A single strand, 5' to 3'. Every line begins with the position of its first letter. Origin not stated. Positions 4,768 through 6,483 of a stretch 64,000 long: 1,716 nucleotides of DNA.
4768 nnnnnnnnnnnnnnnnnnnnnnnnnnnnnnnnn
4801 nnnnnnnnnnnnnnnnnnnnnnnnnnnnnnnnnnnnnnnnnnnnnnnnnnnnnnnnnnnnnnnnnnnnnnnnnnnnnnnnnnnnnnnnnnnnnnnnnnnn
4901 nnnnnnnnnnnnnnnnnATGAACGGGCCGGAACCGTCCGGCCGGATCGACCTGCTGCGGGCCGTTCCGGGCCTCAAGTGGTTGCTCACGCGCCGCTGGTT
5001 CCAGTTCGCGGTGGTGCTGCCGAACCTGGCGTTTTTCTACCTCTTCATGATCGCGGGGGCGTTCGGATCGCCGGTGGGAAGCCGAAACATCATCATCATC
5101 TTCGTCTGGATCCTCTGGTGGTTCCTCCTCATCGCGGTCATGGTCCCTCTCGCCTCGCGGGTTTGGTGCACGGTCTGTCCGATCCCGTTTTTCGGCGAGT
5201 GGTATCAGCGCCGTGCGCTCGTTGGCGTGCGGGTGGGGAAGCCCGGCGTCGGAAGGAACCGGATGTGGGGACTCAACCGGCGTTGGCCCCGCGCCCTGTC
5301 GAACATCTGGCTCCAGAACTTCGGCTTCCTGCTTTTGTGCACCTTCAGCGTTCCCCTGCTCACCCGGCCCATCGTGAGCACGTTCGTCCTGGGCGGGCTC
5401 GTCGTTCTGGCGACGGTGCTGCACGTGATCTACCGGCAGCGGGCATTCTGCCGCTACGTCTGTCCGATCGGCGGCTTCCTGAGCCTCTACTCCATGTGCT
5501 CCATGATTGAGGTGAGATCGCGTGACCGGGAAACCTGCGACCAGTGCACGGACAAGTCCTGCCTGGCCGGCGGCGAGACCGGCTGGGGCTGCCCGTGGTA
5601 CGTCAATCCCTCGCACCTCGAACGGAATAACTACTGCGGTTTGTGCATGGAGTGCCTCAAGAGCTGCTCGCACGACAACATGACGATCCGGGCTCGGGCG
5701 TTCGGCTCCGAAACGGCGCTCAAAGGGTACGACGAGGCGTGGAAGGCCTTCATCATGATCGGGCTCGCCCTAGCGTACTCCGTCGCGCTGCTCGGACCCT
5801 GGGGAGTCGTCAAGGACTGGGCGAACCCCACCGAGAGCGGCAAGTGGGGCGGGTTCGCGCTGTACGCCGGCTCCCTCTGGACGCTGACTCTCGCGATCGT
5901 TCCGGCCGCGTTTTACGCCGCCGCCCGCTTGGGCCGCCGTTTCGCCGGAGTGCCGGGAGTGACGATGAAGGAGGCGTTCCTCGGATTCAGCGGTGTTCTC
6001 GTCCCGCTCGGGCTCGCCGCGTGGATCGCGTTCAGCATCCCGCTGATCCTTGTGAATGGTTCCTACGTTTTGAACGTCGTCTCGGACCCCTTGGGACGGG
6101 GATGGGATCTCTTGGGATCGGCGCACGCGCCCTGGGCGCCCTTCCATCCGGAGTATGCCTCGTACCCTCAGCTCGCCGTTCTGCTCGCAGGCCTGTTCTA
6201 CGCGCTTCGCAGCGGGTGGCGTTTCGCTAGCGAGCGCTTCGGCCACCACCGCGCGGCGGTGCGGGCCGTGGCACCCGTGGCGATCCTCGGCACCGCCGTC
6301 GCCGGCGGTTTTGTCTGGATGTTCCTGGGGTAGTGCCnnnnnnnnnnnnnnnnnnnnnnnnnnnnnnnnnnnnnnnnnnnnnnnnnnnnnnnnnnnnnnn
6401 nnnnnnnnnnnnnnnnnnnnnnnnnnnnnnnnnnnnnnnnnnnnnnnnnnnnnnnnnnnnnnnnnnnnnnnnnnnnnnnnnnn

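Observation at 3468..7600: Operon of two complete CuA cupredoxins, a NapH/CcoG-like membrane polyferredoxin, a dihaem cytochrome c and a blue-copper protein, with no oxidase or N2O-reductase catalytic subunit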

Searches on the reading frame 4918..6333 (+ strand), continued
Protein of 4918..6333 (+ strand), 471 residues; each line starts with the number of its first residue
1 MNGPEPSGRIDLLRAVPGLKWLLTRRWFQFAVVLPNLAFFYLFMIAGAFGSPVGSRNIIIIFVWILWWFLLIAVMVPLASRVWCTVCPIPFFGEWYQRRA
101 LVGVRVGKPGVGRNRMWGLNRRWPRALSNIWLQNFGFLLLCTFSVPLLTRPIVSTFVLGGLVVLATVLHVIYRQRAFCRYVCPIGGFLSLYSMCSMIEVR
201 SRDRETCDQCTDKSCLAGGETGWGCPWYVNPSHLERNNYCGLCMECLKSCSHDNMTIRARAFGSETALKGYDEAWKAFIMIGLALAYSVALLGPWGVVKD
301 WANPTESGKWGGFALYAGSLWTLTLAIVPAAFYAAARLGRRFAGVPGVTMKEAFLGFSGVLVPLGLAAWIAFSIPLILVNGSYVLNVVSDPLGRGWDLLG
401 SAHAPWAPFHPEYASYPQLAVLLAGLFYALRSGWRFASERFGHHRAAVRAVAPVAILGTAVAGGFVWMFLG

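Call 68: search_protein_families(library=pfam, proteins=[L009:2012-3979:+, L007:12258-12920:-, L055:2572-2967:+, L066:4821-5345:+, L044:6252-7250:+, L082:2736-4721:+, L002:15992-16579:+, L017:8002-8562:+, L047:13111-13755:+, L026:16246-16956:+], max_evalue=0.001)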
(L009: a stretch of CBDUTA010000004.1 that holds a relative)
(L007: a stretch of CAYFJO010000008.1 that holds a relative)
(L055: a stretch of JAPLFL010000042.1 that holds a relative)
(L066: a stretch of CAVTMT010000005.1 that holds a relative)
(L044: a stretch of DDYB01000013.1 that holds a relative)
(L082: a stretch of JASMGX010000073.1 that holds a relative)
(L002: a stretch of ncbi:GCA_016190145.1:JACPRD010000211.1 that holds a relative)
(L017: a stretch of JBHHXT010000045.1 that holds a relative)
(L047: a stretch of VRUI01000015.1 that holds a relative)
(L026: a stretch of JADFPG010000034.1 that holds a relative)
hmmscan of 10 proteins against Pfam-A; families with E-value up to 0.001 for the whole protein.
L009:2012-3979:+ (655 aa): 4 families
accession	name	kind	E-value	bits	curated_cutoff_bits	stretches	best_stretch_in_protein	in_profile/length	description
PF02518.31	HATPase_c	-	7.4e-29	100.9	26.4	1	543-649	2-110/111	Histidine kinase-, DNA gyrase B-, and HSP90-like ATPase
PF00512.31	HisKA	-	3.6e-14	53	26.9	1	434-498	2-63/66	His Kinase A (phospho-acceptor) domain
PF13589.12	HATPase_c_3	-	1.3e-05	25.7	25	1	550-602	6-55/137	Histidine kinase-, DNA gyrase B-, and HSP90-like ATPase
PF14501.12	HATPase_c_5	-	0.00053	20.3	22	1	547-635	6-91/102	GHKL domain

L007:12258-12920:- (220 aa): 0 families

L055:2572-2967:+ (131 aa): 0 families

L066:4821-5345:+ (174 aa): 1 family
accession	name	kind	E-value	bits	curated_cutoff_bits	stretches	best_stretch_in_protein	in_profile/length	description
PF05573.18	NosL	-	3.8e-11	43.9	24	1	42-150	7-124/131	NosL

L044:6252-7250:+ (332 aa): 0 families

L082:2736-4721:+ (661 aa): 2 families
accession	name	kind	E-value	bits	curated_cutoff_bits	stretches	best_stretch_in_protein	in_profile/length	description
PF03150.19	CCP_MauG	-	1.6e-38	133.1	25.6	1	220-365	3-148/149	Di-haem cytochrome c peroxidase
PF05345.18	He_PIG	-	0.00041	21.2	24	1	578-646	31-95/96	Putative Ig domain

L002:15992-16579:+ (195 aa): 1 family
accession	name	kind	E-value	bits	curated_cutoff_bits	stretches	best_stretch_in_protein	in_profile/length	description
PF00355.32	Rieske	-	0.00015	22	20.3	1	107-163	34-86/88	Rieske [2Fe-2S] domain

L017:8002-8562:+ (186 aa): 1 family
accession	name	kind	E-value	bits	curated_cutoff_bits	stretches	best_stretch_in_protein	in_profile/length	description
PF00027.35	cNMP_binding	-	5.6e-11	42.7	27.5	1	57-147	2-89/89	Cyclic nucleotide-binding domain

L047:13111-13755:+ (214 aa): 2 families
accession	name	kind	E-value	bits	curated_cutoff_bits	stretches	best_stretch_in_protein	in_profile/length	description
PF17210.9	SdrD_B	-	1.1e-05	26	29.7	1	146-179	35-69/112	SdrD B-like domain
PF13620.12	CarboxypepD_reg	-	0.00011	22.9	32.3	1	145-174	25-54/82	Carboxypeptidase regulatory-like domain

L026:16246-16956:+ (236 aa): 1 family
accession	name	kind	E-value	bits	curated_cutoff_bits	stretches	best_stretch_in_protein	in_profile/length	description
PF00032.22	Cytochrom_B_C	-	7e-05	23.5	20.7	1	78-154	2-78/102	Cytochrome b(C-terminal)/b6/petD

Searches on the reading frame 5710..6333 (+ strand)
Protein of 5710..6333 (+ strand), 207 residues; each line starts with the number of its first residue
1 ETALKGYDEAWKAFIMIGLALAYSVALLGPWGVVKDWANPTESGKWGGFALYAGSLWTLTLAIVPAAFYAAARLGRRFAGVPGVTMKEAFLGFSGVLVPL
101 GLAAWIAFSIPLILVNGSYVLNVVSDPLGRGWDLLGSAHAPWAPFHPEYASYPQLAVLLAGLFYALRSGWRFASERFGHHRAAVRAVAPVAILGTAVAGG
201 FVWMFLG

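Call 56: search_protein_representatives(protein=window:5710-6333:+)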
Query: 207 residues. Proteins with E-value up to 0.001 (for the whole library): 367; up to 1e-10: 164; up to 1e-30: 30. The best 150 are listed.
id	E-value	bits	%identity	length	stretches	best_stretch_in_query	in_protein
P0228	1.4e-64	234.1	53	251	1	2-207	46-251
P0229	1.7e-61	224.1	50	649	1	2-207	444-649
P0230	1.4e-57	211.2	51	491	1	2-207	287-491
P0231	2.0e-57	210.8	46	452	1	1-204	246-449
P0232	2.5e-56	207.2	52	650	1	1-206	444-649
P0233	6.3e-50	186.2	47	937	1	3-207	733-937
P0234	1.7e-48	181.5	46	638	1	2-207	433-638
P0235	1.7e-45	171.7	47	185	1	28-207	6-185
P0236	1.7e-43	165.2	44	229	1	3-207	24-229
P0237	6.6e-43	163.3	40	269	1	3-207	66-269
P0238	4.8e-41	157.2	51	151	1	16-165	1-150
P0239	7.9e-41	156.5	46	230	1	2-207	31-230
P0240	3.2e-40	154.5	49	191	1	16-203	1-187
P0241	1.8e-37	145.5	39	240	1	4-206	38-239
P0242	1.0e-34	136.5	42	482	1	2-207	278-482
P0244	1.4e-34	136.0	39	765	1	4-207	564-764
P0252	9.1e-32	126.8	39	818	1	7-199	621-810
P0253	2.8e-31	125.3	34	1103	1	5-206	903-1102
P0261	8.7e-30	120.4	37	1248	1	5-206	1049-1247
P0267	6.8e-29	117.4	37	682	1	4-206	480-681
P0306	7.4e-22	94.4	38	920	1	7-160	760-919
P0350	2.0e-16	76.7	32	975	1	6-207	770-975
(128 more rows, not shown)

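Call 57: search_protein_families(library=pfam, proteins=[P0233, P0253, P0261, P0350, P0306, P0252, P0244, P0229, P0267], max_evalue=0.01)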
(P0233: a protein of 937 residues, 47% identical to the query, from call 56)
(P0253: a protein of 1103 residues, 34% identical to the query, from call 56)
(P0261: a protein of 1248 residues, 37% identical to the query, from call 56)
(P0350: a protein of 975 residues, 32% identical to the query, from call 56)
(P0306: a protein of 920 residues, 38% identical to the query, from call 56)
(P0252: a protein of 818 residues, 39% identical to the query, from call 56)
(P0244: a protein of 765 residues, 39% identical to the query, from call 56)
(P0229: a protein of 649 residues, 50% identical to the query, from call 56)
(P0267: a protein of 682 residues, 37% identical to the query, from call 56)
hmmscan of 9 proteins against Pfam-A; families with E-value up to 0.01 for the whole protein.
P0233 (937 aa): 18 families
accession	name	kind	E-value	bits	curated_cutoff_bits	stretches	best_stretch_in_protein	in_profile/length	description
PF07992.20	Pyr_redox_2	-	4.7e-30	105.4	26.1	1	306-597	2-291/291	Pyridine nucleotide-disulphide oxidoreductase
PF14691.11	Fer4_20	-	2.7e-18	66.2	25.8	1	210-291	24-108/113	Dihydroprymidine dehydrogenase domain II, 4Fe-4S cluster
PF13738.12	Pyr_redox_3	-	3e-12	46.8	30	1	365-581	100-305/305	Pyridine nucleotide-disulphide oxidoreductase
PF13450.12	NAD_binding_8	-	1.2e-09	38.8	21.9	1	309-343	1-35/68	NAD(P)-binding Rossmann-like domain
PF00070.33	Pyr_redox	-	2.5e-09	38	22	1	306-382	1-78/82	Pyridine nucleotide-disulphide oxidoreductase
PF01266.30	DAO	-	2.7e-07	30.9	27.9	1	306-340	1-35/353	FAD dependent oxidoreductase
PF01946.23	Thi4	-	1.1e-06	28.6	26.2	1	302-360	15-72/235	Thi4 family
PF12831.13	FAD_oxidored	-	1.9e-06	27.9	27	1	307-344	2-39/416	FAD dependent oxidoreductase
PF00890.30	FAD_binding_2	-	9.8e-06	25.4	20.4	1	307-341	2-36/414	FAD binding domain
PF03486.20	HI0933_like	-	1.9e-05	24.7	50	1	306-341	2-37/244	HI0933-like protein Rossmann domain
PF13241.12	NAD_binding_7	-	3.9e-05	24.6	22.1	0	434-459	7-32/104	Putative NAD(P)-binding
PF01593.30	Amino_oxidase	-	4.9e-05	23.2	19.8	1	315-341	2-28/443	Flavin containing amine oxidoreductase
PF01134.28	GIDA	-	6e-05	22.7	22.1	1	306-342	1-38/391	Glucose inhibited division protein A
PF12801.12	Fer4_5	-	0.00011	22.6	22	1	150-185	3-38/48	4Fe-4S binding domain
PF01488.26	Shikimate_DH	-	0.00046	20.7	24.3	0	299-330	7-38/138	Shikimate / quinate 5-dehydrogenase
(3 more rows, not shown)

P0253 (1103 aa): 17 families
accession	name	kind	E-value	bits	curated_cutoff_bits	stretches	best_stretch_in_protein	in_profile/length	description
PF07992.20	Pyr_redox_2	-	2.5e-31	109.6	26.1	1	463-757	2-291/291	Pyridine nucleotide-disulphide oxidoreductase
PF14691.11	Fer4_20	-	3.2e-21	75.7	25.8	1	357-448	20-111/113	Dihydroprymidine dehydrogenase domain II, 4Fe-4S cluster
PF13738.12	Pyr_redox_3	-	3.2e-14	53.3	30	1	591-741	162-305/305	Pyridine nucleotide-disulphide oxidoreductase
PF00070.33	Pyr_redox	-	1.4e-11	45.2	22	2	595-670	1-80/82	Pyridine nucleotide-disulphide oxidoreductase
PF01266.30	DAO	-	2.5e-10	40.8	27.9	1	463-497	1-35/353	FAD dependent oxidoreductase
PF13450.12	NAD_binding_8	-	2.7e-10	40.8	21.9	1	466-522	1-53/68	NAD(P)-binding Rossmann-like domain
PF12801.12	Fer4_5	-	1.1e-08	35.3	22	2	223-270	2-40/48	4Fe-4S binding domain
PF13473.12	Cupredoxin_1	-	3.6e-06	27.4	27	1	23-135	7-104/104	Cupredoxin-like domain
PF01593.30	Amino_oxidase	-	6.5e-06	26.1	19.8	1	472-501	2-31/443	Flavin containing amine oxidoreductase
PF00890.30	FAD_binding_2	-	1.7e-05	24.7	20.4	1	464-708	2-206/414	FAD binding domain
PF03486.20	HI0933_like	-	0.00024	21.1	50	1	463-497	2-36/244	HI0933-like protein Rossmann domain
PF01946.23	Thi4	-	0.00032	20.5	26.2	1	460-503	16-60/235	Thi4 family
PF01262.27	AlaDh_PNT_C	-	0.00078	19.4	23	0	595-620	30-54/214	Alanine dehydrogenase/PNT, C-terminal domain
PF12831.13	FAD_oxidored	-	0.00096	19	27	1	464-500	2-38/416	FAD dependent oxidoreductase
PF00743.25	FMO-like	-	0.0011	17.9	22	0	462-502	2-42/532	Flavin-binding monooxygenase-like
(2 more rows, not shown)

P0261 (1248 aa): 21 families
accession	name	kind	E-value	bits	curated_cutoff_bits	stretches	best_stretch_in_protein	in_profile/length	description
PF07992.20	Pyr_redox_2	-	1.5e-32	113.6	26.1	1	616-908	2-291/291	Pyridine nucleotide-disulphide oxidoreductase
PF14691.11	Fer4_20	-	1.6e-20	73.4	25.8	2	524-599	30-108/113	Dihydroprymidine dehydrogenase domain II, 4Fe-4S cluster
PF13738.12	Pyr_redox_3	-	1.6e-14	54.3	30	1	701-892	126-305/305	Pyridine nucleotide-disulphide oxidoreductase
PF00578.27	AhpC-TSA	-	7.7e-11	42.4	26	1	34-150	1-123/124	AhpC/TSA family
PF00070.33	Pyr_redox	-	4.7e-10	40.3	22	1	746-816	1-78/82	Pyridine nucleotide-disulphide oxidoreductase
PF13450.12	NAD_binding_8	-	1.4e-09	38.6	21.9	1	619-655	1-37/68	NAD(P)-binding Rossmann-like domain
PF01266.30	DAO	-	9.4e-08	32.4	27.9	1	616-650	1-35/353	FAD dependent oxidoreductase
PF12801.12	Fer4_5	-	6.6e-07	29.6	22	1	458-493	3-38/48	4Fe-4S binding domain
PF12831.13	FAD_oxidored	-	3.4e-06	27.1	27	1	617-657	2-42/416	FAD dependent oxidoreductase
PF01593.30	Amino_oxidase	-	1.3e-05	25.2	19.8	1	625-651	2-28/443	Flavin containing amine oxidoreductase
PF00890.30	FAD_binding_2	-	1.6e-05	24.8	20.4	1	617-866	2-207/414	FAD binding domain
PF08534.16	Redoxin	-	1.7e-05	25.1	26.6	1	35-153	3-133/148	Redoxin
PF01946.23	Thi4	-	2.1e-05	24.3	26.2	1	616-657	19-61/235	Thi4 family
PF13905.12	Thioredoxin_8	-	0.00044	21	27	1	60-146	3-92/94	Thioredoxin-like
PF03486.20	HI0933_like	-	0.00045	20.2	50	1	616-650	2-36/244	HI0933-like protein Rossmann domain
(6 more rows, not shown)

P0350 (975 aa): 15 families
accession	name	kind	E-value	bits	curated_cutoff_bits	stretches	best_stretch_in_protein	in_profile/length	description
PF07992.20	Pyr_redox_2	-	2.1e-43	149.3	26.1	1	318-613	2-291/291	Pyridine nucleotide-disulphide oxidoreductase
PF14691.11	Fer4_20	-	1.8e-22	79.7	25.8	2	226-303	28-108/113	Dihydroprymidine dehydrogenase domain II, 4Fe-4S cluster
PF13738.12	Pyr_redox_3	-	1.5e-17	64.3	30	1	399-597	120-305/305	Pyridine nucleotide-disulphide oxidoreductase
PF00070.33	Pyr_redox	-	1.2e-13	51.8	22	2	448-521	1-79/82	Pyridine nucleotide-disulphide oxidoreductase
PF13450.12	NAD_binding_8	-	1.6e-08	35.1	21.9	1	321-354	1-34/68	NAD(P)-binding Rossmann-like domain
PF01266.30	DAO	-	1.6e-07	31.7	27.9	1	318-351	1-34/353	FAD dependent oxidoreductase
PF12831.13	FAD_oxidored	-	1.6e-07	31.4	27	1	319-358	2-41/416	FAD dependent oxidoreductase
PF01946.23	Thi4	-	2.7e-06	27.2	26.2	1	316-358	17-61/235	Thi4 family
PF00890.30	FAD_binding_2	-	4.9e-05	23.1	20.4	1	319-356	2-39/414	FAD binding domain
PF03486.20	HI0933_like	-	0.0008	19.4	50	1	318-351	2-35/244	HI0933-like protein Rossmann domain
PF12801.12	Fer4_5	-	0.00082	19.7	22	1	72-109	3-40/48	4Fe-4S binding domain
PF01262.27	AlaDh_PNT_C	-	0.001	19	23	0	448-479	30-60/214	Alanine dehydrogenase/PNT, C-terminal domain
PF01134.28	GIDA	-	0.0011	18.6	22.1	0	318-345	1-28/391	Glucose inhibited division protein A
PF01494.25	FAD_binding_3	-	0.0013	18.5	22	1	318-347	3-32/349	FAD binding domain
PF01593.30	Amino_oxidase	-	0.0014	18.4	19.8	1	327-353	2-28/443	Flavin containing amine oxidoreductase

P0306 (920 aa): 16 families
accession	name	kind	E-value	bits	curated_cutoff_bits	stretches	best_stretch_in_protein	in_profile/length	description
PF07992.20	Pyr_redox_2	-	1.8e-32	113.4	26.1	1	327-636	2-285/291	Pyridine nucleotide-disulphide oxidoreductase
PF14691.11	Fer4_20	-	5.4e-19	68.5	25.8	1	235-311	31-110/113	Dihydroprymidine dehydrogenase domain II, 4Fe-4S cluster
PF00070.33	Pyr_redox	-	3.4e-11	43.9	22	0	327-357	1-31/82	Pyridine nucleotide-disulphide oxidoreductase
PF13738.12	Pyr_redox_3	-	1.1e-10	41.7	30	0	411-480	127-191/305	Pyridine nucleotide-disulphide oxidoreductase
PF13450.12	NAD_binding_8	-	3e-08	34.2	21.9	1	330-365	1-36/68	NAD(P)-binding Rossmann-like domain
PF01266.30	DAO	-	1.5e-07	31.8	27.9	1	327-361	1-35/353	FAD dependent oxidoreductase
PF01593.30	Amino_oxidase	-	1.2e-05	25.2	19.8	1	336-365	2-31/443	Flavin containing amine oxidoreductase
PF12801.12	Fer4_5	-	0.00014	22.2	22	2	153-191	4-38/48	4Fe-4S binding domain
PF00890.30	FAD_binding_2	-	0.00014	21.7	20.4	1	328-362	2-36/414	FAD binding domain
PF03486.20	HI0933_like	-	0.00027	20.9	50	1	327-359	2-34/244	HI0933-like protein Rossmann domain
PF00291.31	PALP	-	0.00047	20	35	0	432-508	40-108/295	Pyridoxal-phosphate dependent enzyme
PF12831.13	FAD_oxidored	-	0.0005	19.9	27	1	328-364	2-38/416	FAD dependent oxidoreductase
PF13484.11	Fer4_16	-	0.0015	19.7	30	1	728-746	2-20/66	4Fe-4S double cluster binding domain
PF01946.23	Thi4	-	0.0016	18.2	26.2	1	327-362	19-55/235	Thi4 family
PF01262.27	AlaDh_PNT_C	-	0.0031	17.4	23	0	454-509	29-82/214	Alanine dehydrogenase/PNT, C-terminal domain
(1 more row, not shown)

P0252 (818 aa): 4 families
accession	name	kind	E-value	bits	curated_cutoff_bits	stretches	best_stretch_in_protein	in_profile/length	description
PF13473.12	Cupredoxin_1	-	2.8e-23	82.3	27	2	14-114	4-102/104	Cupredoxin-like domain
PF12801.12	Fer4_5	-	6.7e-08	32.8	22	2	504-539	4-38/48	4Fe-4S binding domain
PF00116.26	COX2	-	3.1e-05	24.3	22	1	249-314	48-113/120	Cytochrome C oxidase subunit II, periplasmic domain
PF00127.26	Copper-bind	-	0.0093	16.8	21.2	0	37-116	6-98/99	Copper binding proteins, plastocyanin/azurin family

P0244 (765 aa): 5 families
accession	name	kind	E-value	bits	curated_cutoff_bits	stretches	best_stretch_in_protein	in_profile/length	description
PF00578.27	AhpC-TSA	-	5.5e-12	46.2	26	1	27-142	1-123/124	AhpC/TSA family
PF12801.12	Fer4_5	-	4.4e-07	30.2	22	2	449-486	2-39/48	4Fe-4S binding domain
PF13905.12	Thioredoxin_8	-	1.1e-06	29.3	27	1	53-138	3-92/94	Thioredoxin-like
PF13473.12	Cupredoxin_1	-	0.00035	21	27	1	161-240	19-91/104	Cupredoxin-like domain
PF08534.16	Redoxin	-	0.0026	18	26.6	1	27-143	2-131/148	Redoxin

P0229 (649 aa): 17 families
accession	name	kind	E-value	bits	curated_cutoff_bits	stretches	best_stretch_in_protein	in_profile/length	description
PF07992.20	Pyr_redox_2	-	8.7e-33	114.4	26.1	1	13-309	2-291/291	Pyridine nucleotide-disulphide oxidoreductase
PF13738.12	Pyr_redox_3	-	4.3e-13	49.6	30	1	100-178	128-198/305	Pyridine nucleotide-disulphide oxidoreductase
PF13450.12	NAD_binding_8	-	3.2e-10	40.6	21.9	1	16-50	1-35/68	NAD(P)-binding Rossmann-like domain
PF00070.33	Pyr_redox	-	6.9e-10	39.8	22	2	146-207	2-66/82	Pyridine nucleotide-disulphide oxidoreductase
PF01266.30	DAO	-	1.3e-08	35.3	27.9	1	13-47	1-35/353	FAD dependent oxidoreductase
PF00890.30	FAD_binding_2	-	1.4e-07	31.5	20.4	1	14-51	2-39/414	FAD binding domain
PF12831.13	FAD_oxidored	-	2.9e-07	30.6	27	1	14-50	2-38/416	FAD dependent oxidoreductase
PF01946.23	Thi4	-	3e-06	27.1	26.2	1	13-48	19-55/235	Thi4 family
PF03486.20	HI0933_like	-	1.9e-05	24.6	50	1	13-48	2-37/244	HI0933-like protein Rossmann domain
PF01593.30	Amino_oxidase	-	3.4e-05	23.8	19.8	1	22-48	2-28/443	Flavin containing amine oxidoreductase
PF01488.26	Shikimate_DH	-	3.8e-05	24.2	24.3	0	143-202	12-70/138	Shikimate / quinate 5-dehydrogenase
PF13241.12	NAD_binding_7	-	0.00063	20.7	22.1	0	144-177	8-40/104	Putative NAD(P)-binding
PF01134.28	GIDA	-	0.00088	18.9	22.1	1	13-41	1-29/391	Glucose inhibited division protein A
PF03807.23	F420_oxidored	-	0.0012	19.8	21.6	0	146-189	2-45/94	NADP oxidoreductase coenzyme F420-dependent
PF13484.11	Fer4_16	-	0.0034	18.6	30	0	418-436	2-20/66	4Fe-4S double cluster binding domain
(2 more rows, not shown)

P0267 (682 aa): 1 family
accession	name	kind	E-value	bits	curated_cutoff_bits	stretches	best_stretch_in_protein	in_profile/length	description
PF12801.12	Fer4_5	-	3.1e-05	24.3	22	2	271-307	3-39/48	4Fe-4S binding domain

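Call 60: search_protein_families(library=ncbifam, proteins=[P0253], max_evalue=0.001)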
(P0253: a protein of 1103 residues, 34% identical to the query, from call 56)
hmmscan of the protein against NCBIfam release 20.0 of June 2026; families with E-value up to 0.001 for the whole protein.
P0253 (1103 aa): 78 families (the best 25 are shown)
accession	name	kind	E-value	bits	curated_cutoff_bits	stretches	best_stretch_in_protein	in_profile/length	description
NF009410.0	PRK12771.1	subfamily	7.9e-136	453.9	516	1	356-883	35-562/566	NAD(P)-binding protein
NF009454.0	PRK12814.1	equivalog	1.2e-119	400.5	916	1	352-836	83-574/657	putative NADPH-dependent glutamate synthase small subunit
NF010590.0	PRK13984.1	equivalog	1.6e-111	373.4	946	2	340-770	172-608/611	putative oxidoreductase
NF009414.0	PRK12778.1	equivalog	6.2e-100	335.5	1103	2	355-769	325-750/752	bifunctional dihydroorotate dehydrogenase B NAD binding subunit/NADPH-dependent glutamate synthase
TIGR01316.1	gltA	equivalog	1.1e-96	324.3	471.75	2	350-768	17-449/449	NADPH-dependent glutamate synthase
TIGR03315.1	Se_ygfK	equivalog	4.7e-84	282.5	835.3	1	368-880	443-937/1012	putative selenate reductase subunit YgfK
NF009413.0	PRK12775.1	equivalog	1.6e-68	231.5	1895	1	355-769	327-755/1006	putative trifunctional 2-polyprenylphenol hydroxylase/glutamate synthase subunit beta/ferritin domain-containing protein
TIGR01317.1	GOGAT_sm_gam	subfamily_domain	1.8e-67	228.3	447.7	1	358-770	41-480/485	glutamate synthase small subunit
TIGR01318.1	gltD_gamma_fam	subfamily_domain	4.8e-63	213.3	482.95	1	341-769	23-466/467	glutamate synthase, small subunit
NF009408.0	PRK12769.1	equivalog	3.8e-61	207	1003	1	340-769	207-652/659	formate-dependent uric acid utilization protein AegA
NF009415.0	PRK12779.1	equivalog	5.9e-61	206.5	1519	1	364-764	202-622/944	putative bifunctional glutamate synthase subunit beta/2-polyprenylphenol hydroxylase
NF009409.0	PRK12770.1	subfamily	1.6e-57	195.3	343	1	458-771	15-353/360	putative glutamate synthase subunit beta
NF045663.1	diclust_near_Sec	equivalog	2.3e-57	194.6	530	2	366-560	14-201/759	pyridine nucleotide-disulfide oxidoreductase/dicluster-binding protein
NF009451.0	PRK12809.1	equivalog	4.4e-47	160.7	1154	1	369-763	216-629/639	formate-dependent uric acid utilization protein YgfT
TIGR01292.1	TRX_reduct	equivalog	8e-19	67.6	343.45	1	550-768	102-300/300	thioredoxin-disulfide reductase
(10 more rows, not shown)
